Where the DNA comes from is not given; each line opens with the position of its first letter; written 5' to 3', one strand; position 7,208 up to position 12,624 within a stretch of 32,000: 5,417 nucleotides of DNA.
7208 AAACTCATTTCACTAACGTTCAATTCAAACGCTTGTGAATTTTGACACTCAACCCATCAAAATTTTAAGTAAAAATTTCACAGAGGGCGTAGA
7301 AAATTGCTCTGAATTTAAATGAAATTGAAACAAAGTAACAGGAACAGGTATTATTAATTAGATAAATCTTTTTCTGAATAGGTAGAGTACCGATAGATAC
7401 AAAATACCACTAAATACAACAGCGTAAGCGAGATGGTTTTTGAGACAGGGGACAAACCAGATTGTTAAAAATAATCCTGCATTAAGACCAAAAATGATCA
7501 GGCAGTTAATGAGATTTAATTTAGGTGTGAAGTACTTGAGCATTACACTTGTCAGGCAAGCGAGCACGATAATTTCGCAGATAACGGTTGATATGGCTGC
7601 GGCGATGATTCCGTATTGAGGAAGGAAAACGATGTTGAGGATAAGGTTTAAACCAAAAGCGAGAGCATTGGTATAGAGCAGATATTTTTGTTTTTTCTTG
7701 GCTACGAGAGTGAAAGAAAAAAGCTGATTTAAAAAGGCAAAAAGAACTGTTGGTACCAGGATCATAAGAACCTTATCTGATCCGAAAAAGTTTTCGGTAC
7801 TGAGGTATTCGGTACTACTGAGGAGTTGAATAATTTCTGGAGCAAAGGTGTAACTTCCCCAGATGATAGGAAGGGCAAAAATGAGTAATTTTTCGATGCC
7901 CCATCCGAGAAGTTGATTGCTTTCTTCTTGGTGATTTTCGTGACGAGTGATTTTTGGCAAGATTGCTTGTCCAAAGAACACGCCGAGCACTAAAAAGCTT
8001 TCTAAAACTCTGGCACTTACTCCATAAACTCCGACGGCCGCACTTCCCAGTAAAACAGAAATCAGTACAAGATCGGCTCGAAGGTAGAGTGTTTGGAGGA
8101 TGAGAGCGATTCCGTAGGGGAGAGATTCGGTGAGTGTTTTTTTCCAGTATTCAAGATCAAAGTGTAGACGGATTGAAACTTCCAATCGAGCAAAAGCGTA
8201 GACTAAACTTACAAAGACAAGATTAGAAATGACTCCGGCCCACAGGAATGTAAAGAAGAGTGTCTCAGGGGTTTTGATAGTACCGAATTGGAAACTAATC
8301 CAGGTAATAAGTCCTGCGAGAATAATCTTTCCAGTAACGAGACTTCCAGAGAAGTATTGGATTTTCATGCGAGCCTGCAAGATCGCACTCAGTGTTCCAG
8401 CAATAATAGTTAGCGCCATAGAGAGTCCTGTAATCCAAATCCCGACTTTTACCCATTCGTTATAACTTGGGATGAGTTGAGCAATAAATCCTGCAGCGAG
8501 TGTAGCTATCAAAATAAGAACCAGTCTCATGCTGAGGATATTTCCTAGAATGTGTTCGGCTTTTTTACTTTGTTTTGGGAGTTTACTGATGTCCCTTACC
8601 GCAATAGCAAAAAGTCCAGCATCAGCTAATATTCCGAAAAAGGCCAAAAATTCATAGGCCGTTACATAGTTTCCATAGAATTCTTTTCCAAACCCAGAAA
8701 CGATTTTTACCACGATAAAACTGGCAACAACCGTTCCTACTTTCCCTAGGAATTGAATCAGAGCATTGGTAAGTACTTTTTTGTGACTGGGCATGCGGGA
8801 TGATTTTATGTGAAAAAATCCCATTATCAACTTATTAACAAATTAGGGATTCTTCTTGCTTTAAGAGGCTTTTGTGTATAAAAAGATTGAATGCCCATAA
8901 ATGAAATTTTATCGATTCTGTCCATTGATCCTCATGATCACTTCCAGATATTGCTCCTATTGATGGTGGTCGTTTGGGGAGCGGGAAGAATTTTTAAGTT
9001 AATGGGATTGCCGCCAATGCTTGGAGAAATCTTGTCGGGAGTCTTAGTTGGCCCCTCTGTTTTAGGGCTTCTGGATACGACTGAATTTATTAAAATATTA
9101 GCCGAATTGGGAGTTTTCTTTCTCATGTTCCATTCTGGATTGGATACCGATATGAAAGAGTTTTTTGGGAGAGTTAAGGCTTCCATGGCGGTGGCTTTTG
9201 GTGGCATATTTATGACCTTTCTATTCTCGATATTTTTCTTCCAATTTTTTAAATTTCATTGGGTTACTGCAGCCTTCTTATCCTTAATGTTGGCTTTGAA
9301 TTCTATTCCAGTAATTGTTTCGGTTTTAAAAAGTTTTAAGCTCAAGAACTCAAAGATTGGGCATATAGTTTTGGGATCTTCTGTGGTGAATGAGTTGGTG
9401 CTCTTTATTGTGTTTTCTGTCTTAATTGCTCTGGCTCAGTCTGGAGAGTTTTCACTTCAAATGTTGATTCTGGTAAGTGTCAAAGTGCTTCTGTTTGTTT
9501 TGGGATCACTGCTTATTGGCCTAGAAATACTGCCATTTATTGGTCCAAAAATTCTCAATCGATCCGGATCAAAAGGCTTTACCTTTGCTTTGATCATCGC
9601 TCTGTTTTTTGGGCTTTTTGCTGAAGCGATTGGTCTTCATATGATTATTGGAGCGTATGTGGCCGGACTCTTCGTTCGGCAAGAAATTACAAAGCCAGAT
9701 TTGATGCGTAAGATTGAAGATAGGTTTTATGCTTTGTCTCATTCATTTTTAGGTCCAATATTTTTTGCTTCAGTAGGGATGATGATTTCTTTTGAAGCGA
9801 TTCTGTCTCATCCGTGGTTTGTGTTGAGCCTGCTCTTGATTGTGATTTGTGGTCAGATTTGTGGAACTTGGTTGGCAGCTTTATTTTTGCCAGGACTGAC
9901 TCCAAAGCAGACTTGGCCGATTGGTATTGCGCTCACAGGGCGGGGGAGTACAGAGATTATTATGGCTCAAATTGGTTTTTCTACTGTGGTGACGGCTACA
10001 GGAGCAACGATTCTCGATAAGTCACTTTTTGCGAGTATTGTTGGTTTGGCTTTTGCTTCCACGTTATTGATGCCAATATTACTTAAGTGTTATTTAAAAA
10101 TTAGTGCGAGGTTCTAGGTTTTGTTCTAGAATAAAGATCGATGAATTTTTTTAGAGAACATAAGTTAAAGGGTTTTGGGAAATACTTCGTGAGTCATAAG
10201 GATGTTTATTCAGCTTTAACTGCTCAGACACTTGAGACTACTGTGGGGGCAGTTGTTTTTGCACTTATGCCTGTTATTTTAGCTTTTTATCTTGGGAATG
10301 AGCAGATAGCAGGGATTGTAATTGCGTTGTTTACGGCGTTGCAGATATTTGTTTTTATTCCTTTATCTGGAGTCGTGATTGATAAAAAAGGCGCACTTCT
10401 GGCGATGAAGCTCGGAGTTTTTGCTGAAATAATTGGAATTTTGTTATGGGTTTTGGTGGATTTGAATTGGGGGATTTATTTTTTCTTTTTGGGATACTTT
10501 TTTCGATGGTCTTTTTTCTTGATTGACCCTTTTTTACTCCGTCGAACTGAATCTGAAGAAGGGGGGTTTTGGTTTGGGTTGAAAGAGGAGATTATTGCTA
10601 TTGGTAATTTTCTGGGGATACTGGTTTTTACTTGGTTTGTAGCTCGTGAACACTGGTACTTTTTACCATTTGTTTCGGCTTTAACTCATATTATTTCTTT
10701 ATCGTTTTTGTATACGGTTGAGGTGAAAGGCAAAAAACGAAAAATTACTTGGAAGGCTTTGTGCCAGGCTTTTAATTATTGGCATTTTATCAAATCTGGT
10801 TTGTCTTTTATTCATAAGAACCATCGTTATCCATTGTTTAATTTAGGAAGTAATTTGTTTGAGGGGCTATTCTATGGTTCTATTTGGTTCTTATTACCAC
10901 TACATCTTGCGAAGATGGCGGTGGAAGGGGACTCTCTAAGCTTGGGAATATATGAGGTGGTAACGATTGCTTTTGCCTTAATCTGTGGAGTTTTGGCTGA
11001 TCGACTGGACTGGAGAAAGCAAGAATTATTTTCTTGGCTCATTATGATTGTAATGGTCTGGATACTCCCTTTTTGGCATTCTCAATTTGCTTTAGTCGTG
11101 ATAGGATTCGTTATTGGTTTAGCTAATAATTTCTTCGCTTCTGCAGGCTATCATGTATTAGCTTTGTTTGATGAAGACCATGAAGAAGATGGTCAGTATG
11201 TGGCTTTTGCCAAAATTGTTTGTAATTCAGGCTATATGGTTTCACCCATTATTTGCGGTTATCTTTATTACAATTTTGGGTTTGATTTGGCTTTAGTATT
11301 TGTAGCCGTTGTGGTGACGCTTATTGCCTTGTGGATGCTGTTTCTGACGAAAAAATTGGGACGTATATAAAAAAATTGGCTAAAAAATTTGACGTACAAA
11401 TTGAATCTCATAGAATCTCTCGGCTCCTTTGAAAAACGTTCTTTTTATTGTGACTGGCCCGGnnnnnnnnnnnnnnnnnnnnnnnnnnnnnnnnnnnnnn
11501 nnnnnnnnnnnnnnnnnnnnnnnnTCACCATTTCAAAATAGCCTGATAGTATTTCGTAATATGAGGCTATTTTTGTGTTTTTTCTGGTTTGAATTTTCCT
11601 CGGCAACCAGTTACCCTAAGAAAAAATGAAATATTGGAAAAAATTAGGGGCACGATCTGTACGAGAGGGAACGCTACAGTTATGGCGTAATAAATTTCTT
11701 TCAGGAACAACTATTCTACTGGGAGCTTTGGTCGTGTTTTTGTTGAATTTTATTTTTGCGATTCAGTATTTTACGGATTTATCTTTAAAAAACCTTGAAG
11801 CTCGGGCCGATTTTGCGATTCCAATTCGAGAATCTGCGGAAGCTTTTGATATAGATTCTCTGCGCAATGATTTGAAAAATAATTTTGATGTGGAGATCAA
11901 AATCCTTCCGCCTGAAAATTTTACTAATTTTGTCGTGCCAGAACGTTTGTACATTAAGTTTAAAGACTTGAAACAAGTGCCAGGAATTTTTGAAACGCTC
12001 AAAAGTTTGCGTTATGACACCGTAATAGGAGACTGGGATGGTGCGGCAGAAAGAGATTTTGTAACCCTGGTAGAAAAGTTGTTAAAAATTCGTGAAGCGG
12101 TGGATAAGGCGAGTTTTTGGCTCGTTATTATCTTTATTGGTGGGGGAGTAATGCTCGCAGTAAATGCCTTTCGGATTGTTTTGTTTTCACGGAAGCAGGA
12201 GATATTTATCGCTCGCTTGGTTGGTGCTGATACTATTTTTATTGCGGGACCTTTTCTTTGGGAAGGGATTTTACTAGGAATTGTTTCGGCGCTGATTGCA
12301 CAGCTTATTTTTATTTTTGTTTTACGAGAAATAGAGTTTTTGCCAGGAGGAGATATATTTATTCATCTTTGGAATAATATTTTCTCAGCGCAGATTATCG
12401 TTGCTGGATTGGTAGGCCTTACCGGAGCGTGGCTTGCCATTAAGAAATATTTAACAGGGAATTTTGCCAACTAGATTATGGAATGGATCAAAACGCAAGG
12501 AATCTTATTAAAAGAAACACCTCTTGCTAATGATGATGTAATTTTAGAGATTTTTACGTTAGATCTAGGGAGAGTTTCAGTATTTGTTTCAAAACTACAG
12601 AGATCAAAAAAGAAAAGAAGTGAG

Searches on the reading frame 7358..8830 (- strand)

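Call 8: search_protein_families(library=pfam, proteins=[window:7358-8830:-], max_evalue=0.001)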
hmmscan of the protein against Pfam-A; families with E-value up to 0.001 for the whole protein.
window:7358-8830:- (490 aa): 4 families
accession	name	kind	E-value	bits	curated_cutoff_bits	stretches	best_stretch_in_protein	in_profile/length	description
PF01943.22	Polysacc_synt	-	5.5e-14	52.7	28.2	1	20-296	2-272/274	Polysaccharide biosynthesis protein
PF01554.23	MatE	-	1.6e-10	41.3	24.9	1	238-400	1-160/161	MatE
PF03023.19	MurJ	-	2.5e-10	40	27.4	1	55-445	14-405/451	Lipid II flippase MurJ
PF13440.11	Polysacc_synt_3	-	2.5e-09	37.2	23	1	51-344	10-290/293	Polysaccharide biosynthesis protein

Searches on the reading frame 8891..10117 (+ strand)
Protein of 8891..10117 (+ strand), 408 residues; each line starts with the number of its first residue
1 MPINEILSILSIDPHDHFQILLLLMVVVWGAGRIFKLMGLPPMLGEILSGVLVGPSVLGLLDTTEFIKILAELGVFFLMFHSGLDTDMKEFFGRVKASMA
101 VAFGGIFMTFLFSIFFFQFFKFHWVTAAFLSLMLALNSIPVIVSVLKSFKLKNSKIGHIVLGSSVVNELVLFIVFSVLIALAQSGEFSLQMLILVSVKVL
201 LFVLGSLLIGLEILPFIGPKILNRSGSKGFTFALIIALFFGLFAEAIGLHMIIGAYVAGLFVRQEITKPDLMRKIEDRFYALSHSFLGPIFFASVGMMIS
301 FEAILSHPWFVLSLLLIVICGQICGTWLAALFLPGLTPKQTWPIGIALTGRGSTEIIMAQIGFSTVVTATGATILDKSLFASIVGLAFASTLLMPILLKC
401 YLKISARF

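Call 7: search_protein_families(library=pfam, proteins=[window:8891-10117:+], max_evalue=0.001)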
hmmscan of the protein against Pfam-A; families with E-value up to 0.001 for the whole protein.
window:8891-10117:+ (408 aa): 1 family
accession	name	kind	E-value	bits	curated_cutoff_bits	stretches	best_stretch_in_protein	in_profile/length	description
PF00999.27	Na_H_Exchanger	-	1.4e-51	176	26.2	1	27-402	7-373/375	Sodium/hydrogen exchanger, transmembrane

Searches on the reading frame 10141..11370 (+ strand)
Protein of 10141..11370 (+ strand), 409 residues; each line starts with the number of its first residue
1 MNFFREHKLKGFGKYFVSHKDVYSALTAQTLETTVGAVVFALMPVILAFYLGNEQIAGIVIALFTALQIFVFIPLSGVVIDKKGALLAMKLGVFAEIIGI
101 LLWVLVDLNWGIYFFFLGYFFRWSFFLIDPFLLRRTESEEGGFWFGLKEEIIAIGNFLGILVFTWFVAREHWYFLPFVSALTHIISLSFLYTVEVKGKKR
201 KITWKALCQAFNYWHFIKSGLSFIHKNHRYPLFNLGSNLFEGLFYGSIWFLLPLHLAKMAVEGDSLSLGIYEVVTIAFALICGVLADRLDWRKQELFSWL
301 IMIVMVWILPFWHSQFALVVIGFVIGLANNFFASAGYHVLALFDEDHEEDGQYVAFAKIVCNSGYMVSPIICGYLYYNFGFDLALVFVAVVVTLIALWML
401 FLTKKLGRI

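Call 7: search_protein_families(library=pfam, proteins=[window:10141-11370:+], max_evalue=0.001)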
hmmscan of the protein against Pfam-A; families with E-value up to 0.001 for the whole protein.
window:10141-11370:+ (409 aa): 1 family
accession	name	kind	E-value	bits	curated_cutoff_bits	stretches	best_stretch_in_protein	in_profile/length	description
PF07690.21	MFS_1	-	4e-21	75.8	33.4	2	238-403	5-175/347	Major Facilitator Superfamily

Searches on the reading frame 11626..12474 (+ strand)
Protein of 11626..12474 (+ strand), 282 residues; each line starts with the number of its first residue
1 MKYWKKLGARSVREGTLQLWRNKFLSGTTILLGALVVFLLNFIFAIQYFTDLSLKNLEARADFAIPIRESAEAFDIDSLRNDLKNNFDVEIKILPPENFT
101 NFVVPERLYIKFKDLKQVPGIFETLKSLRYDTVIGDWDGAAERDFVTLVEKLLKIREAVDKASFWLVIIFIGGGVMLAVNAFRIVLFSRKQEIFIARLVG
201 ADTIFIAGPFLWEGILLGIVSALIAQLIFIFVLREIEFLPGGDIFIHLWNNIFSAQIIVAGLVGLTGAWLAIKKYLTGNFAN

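Call 7: search_protein_families(library=pfam, proteins=[window:11626-12474:+], max_evalue=0.001)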
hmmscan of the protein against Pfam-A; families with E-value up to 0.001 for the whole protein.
window:11626-12474:+ (282 aa): 1 family
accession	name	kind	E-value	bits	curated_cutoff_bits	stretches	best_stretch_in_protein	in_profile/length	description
PF02687.27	FtsX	-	6.5e-06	26.6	25.5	1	166-278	3-118/120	FtsX-like permease C-terminal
